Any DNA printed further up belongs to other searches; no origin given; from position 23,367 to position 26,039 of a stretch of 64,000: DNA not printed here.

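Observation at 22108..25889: dTTP-synthesis cluster with two Tmk modules, one fused to a long ThyX-like protein, inserted between rplA and rplJ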

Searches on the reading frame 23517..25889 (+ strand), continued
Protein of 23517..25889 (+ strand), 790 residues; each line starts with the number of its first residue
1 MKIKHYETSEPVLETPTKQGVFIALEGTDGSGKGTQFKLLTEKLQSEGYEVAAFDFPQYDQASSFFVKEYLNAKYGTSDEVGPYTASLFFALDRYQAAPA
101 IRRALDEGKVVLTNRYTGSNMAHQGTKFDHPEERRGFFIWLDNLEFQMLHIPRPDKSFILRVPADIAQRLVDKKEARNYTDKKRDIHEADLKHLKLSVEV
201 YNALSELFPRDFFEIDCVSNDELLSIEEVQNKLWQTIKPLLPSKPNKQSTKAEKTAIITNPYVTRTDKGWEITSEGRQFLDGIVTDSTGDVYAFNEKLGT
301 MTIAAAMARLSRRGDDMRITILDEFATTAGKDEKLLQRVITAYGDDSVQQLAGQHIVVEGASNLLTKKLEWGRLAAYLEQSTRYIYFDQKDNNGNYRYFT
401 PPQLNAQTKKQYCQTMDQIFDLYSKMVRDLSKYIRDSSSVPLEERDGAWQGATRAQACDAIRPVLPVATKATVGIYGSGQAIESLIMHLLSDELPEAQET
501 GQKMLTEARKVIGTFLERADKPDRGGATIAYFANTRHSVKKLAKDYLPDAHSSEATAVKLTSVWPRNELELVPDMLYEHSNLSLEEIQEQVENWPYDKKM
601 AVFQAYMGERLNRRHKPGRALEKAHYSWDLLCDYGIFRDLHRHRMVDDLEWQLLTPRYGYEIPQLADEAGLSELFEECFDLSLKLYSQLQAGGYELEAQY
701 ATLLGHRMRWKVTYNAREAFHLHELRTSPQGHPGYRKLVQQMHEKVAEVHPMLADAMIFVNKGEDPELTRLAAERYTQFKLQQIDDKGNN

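Call 12: find_related_loci(query=window:23517-25886:+, collection=genome_contigs, flank=6000)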
Query window:23517-25886:+ (790 aa) in genome_contigs; peptide patterns used: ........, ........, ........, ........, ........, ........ (x = any residue, [..] = any of these).
38 stretches matched a pattern; 18 encode a relative of the query (tblastn E <= 1e-3); 18 distinct loci.
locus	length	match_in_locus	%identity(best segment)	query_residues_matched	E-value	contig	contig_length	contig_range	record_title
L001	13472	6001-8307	72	20-785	0e+0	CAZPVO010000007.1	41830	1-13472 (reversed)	MAG TPA_asm: uncultured Candidatus Saccharibacteria bacterium isolate SRP200132_co1_123 genome assembly, contig: NODE_15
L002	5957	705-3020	70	17-784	0e+0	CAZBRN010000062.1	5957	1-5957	MAG TPA_asm: uncultured Candidatus Saccharibacteria bacterium isolate SRP286056_co2_432 genome assembly, contig: NODE_23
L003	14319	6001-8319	70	17-784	0e+0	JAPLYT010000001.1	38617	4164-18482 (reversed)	MAG: Candidatus Saccharibacteria bacterium isolate LacPavin_0818_WC45_MAG_44_10 LacPavin_0818_WC45_scaffold_1272386, who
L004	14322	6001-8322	69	20-789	0e+0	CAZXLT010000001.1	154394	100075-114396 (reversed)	MAG TPA_asm: uncultured Candidatus Saccharibacteria bacterium isolate SRP342105_co1_432 genome assembly, contig: NODE_10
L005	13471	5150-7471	67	20-785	0e+0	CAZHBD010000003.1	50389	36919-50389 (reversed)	MAG TPA_asm: uncultured Candidatus Saccharibacteria bacterium isolate SRP173033_co2_238 genome assembly, contig: NODE_19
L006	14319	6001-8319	68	20-784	0e+0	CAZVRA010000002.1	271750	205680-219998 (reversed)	MAG TPA_asm: uncultured Candidatus Saccharibacteria bacterium isolate SRP170004_co1_546 genome assembly, contig: NODE_38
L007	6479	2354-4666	68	20-785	0e+0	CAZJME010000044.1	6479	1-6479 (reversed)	MAG TPA_asm: uncultured Candidatus Saccharibacteria bacterium isolate SRP135725_co1_616 genome assembly, contig: NODE_18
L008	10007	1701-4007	68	20-780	0e+0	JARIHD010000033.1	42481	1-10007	MAG: Candidatus Saccharibacteria bacterium isolate CullarsAll.DT.09 k141_236336, whole genome shotgun sequence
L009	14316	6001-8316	54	20-784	0e+0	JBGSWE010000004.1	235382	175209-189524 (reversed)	MAG: Candidatus Saccharimonadales bacterium isolate JTS-AC474 k141_3274791, whole genome shotgun sequence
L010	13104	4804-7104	54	20-784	0e+0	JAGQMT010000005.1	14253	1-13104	MAG: Candidatus Saccharibacteria bacterium isolate HKST-UBA49 NODE_5_length_14253_cov_2.829077, whole genome shotgun seq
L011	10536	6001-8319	53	19-788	0e+0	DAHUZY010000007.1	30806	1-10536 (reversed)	MAG TPA_asm: Candidatus Saccharibacteria bacterium isolate clean1689 NODE_7_length_30806_cov_3.927170, whole genome shot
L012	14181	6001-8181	56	85-788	0e+0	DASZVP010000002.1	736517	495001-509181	MAG TPA_asm: Candidatus Saccharimonadales bacterium isolate SMAG_U6134 k141_341744, whole genome shotgun sequence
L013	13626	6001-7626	72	246-787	0e+0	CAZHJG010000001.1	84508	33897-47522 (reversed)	MAG TPA_asm: uncultured Candidatus Saccharibacteria bacterium isolate SRP200132_co1_242 genome assembly, contig: NODE_33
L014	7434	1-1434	71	309-785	0e+0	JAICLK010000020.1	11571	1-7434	MAG: Candidatus Saccharibacteria bacterium isolate GZL_HY_2_bin.140 k141_4898467_length_11571_cov_12.7554, whole genome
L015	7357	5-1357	68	335-784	0e+0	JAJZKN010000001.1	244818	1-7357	MAG: bacterium isolate MAS1.bin25 NODE_4_length_244818_cov_9.425794, whole genome shotgun sequence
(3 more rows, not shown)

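Call 54: predict_structure(alignment_id=A3)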
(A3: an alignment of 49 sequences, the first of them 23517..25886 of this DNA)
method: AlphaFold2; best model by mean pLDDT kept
length: 790 residues; sequences in the alignment: 49
mean_pLDDT: 73.2   pTM: 0.51
mean pLDDT of the five models: 73.2, 72.9, 71.6, 68.9, 68.6
residues with pLDDT >= 90: 183; 70-90: 322; 50-70: 150; < 50: 135
segments of 3 or more residues with pLDDT < 50: 1-17, 246-258, 344-349, 371-382, 550-564, 609-619, 622-629, 639-651, 712-732, 734-736, 758-769
pLDDT, mean of each block of 10 residues (from residue 1): 32 45 92 92 90 91 88 85 92 92 90 94 91 90 87 94 87 77 70 89 88 89 87 91 57 42 76 87 88 83 74 71 74 59 47 77 77 34 64 83 92 95 93 90 80 83 88 77 80 86 89 62 55 66 68 38 56 70 68 83 68 43 46 56 45 63 89 94 90 85 75 39 34 49 57 55 46 62 58
secondary structure, 60 per line:
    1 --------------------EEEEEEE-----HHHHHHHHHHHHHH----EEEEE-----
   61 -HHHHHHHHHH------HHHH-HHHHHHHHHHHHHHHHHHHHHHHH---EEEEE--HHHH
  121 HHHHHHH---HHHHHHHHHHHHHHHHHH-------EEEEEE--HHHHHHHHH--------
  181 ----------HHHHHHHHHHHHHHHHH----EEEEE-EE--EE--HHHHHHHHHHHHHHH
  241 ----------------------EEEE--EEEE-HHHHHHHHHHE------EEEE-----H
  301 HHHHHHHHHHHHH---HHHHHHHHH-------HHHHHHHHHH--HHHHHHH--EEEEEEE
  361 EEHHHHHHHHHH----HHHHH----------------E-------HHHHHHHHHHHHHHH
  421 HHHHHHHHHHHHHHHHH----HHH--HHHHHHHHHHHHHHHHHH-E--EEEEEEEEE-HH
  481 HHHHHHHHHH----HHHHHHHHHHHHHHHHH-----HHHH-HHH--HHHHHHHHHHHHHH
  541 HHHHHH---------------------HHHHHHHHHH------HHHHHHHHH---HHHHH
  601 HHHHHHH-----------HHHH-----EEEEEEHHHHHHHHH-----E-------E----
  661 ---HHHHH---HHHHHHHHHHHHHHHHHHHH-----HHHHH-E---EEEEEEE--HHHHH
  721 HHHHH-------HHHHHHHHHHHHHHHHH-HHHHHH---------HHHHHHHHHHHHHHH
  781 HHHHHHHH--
elements in order (helices of 4 or more, strands of 3 or more residues): E21-27 H33-46 E51-55 H62-71 H78-81 H83-106 E110-114 H117-127 H131-148 E156-161 H164-172 H191-207 E212-216 H226-240 E263-266 E269-272 H274-283 E291-294 H300-313 H317-325 H333-342 H345-351 E354-362 H363-372 H377-381 H406-437 H447-464 E469-477 H479-490 H495-511 H517-520 H527-546 H568-577 H584-592 H596-607 H619-622 E628-633 H634-642 H664-668 H672-691 H697-701 E707-713 H716-725 H733-749 H751-756 H766-788
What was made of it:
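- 24228..24302 (+): Flexible Lys/Pro-rich linker between the Tmk and ThyX parts (aa 238-262). pLDDT below 50 at aa 246-258 (call 54).
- Active-site loops have low pLDDT in the full-length model (call 54).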

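Call 57: fold_search(model_id=the predicted structure, library=pdb)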
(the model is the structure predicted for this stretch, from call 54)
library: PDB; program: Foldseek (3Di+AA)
matches with E <= 10: 1384; with E <= 0.001: 246
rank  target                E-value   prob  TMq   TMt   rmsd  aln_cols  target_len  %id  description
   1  2wwf_C                4.8e-10  1.00  0.22  0.78   5.1       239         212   23  Plasmodium falciparum thymidylate kinase in complex with TMP and ADP (released 2010-04-21)
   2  2wwf_B                5.5e-10  1.00  0.23  0.80   3.0       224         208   25  Plasmodium falciparum thymidylate kinase in complex with TMP and ADP (released 2010-04-21)
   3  2wwg_B                7.2e-10  1.00  0.22  0.79   3.1       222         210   26  Plasmodium falciparum thymidylate kinase in complex with dGMP and ADP (released 2010-04-21)
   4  5x7j_B                9.4e-10  1.00  0.23  0.85   3.3       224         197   26  Crystal structure of thymidylate kinase from thermus thermophilus HB8 (released 2018-03-07)
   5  1n5k_B                1.2e-09  1.00  0.22  0.80   3.5       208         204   27  CRYSTAL STRUCTURE OF MYCOBACTERIUM TUBERCULOSIS THYMIDYLATE KINASE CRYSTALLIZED IN SODIUM MALONATE (RESOLUTION 2.1 A) (released 2003-04-15)
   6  2wwf_A                1.5e-09  1.00  0.23  0.80   2.8       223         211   25  Plasmodium falciparum thymidylate kinase in complex with TMP and ADP (released 2010-04-21)
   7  1n5l_A                1.9e-09  1.00  0.23  0.85   2.8       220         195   24  CRYSTAL STRUCTURE OF MYCOBACTERIUM TUBERCULOSIS THYMIDYLATE KINASE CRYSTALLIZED IN SODIUM MALONATE, AFTER CATALYSIS IN (released 2003-04-15)
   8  1nn5                  2.1e-09  1.00  0.23  0.81   6.8       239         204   21  Crystal structure of human thymidylate kinase with d4TMP + AppNHp (released 2003-03-18)
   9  1g3u                  2.2e-09  1.00  0.23  0.82   3.7       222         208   25  CRYSTAL STRUCTURE OF MYCOBACTERIUM TUBERCULOSIS THYMIDYLATE KINASE COMPLEXED WITH THYMIDINE MONOPHOSPHATE (TMP) (released 2001-10-25)
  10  1e2f                  2.5e-09  1.00  0.23  0.79   4.5       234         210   22  Human thymidylate kinase complexed with thymidine monophosphate, adenosine diphosphate and a magnesium-ion (released 2001-05-17)
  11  1n5l_B                2.8e-09  1.00  0.23  0.84   3.1       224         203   25  CRYSTAL STRUCTURE OF MYCOBACTERIUM TUBERCULOSIS THYMIDYLATE KINASE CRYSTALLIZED IN SODIUM MALONATE, AFTER CATALYSIS IN (released 2003-04-15)
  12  5x8d_A                2.9e-09  1.00  0.22  0.87   2.9       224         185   26  D90L mutant of thermus thermophilus HB8 thymidylate kinase (released 2018-03-14)
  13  5zax_A                3.0e-09  1.00  0.22  0.83   3.9       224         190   26  Crystal structure of thymidylate kinase in complex with ADP, TDP and TMP from thermus thermophilus HB8 (released 2018-12-19)
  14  5x86_A                3.2e-09  1.00  0.22  0.86   3.4       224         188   26  Crystal structure of TMP bound thymidylate kinase from thermus thermophilus HB8 (released 2018-03-14)
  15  2yof_A                3.2e-09  1.00  0.22  0.81   3.4       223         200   24  Plasmodium falciparum thymidylate kinase in complex with a (thio)urea- beta-deoxythymidine inhibitor (released 2013-07-24)
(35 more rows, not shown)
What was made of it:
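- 23565..24236 (+): Tmk module (aa 17-240), M. tuberculosis type. Model pLDDT ~90, and the top 50 Foldseek hits are all thymidylate kinases with TM 0.78-0.88 (calls 54, 57).
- On Thymidylate kinase (PF02223, TIGR00041): fused module: Fold TM 0.78-0.88 to solved Tmks (call 57).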

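Call 64: find_encoding_contigs(protein=P0001, flank=5000, max_places=2)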
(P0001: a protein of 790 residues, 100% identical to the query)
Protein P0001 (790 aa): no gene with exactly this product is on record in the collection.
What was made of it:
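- Tried and rejected: Exact look-up of the window's own protein failed (call 64), so the source record was not identified.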

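Call 80: find_encoding_contigs(protein=P0082, flank=6000, max_places=1)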
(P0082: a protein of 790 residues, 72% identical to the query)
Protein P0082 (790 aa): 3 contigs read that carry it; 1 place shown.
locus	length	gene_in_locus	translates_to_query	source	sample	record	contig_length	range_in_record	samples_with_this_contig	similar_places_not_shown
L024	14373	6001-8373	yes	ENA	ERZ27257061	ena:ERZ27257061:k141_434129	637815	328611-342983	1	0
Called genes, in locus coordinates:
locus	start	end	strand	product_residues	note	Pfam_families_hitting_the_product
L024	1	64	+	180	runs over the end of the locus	PF02357:NusG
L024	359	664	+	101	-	-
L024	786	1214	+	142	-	PF03946:Ribosomal_L11_N, PF00298:Ribosomal_L11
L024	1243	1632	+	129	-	-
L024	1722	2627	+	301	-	PF00687:Ribosomal_L1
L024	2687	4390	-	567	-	PF09924:LPG_synthase_C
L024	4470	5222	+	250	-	-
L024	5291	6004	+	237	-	PF22769:DCD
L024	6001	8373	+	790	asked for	PF02223:Thymidylate_kin, PF02511:Thy1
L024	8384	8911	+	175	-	-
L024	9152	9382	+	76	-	-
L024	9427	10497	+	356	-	PF01546:Peptidase_M20, PF07687:M20_dimer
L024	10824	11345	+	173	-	PF00466:Ribosomal_L10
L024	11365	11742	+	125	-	PF16320:Ribosomal_L12_N, PF00542:Ribosomal_L12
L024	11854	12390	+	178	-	PF13582:Reprolysin_3 (weak), PF00413:Peptidase_M10 (weak), PF13688:Reprolysin_5 (faint), PF07998:Peptidase_M54 (weak)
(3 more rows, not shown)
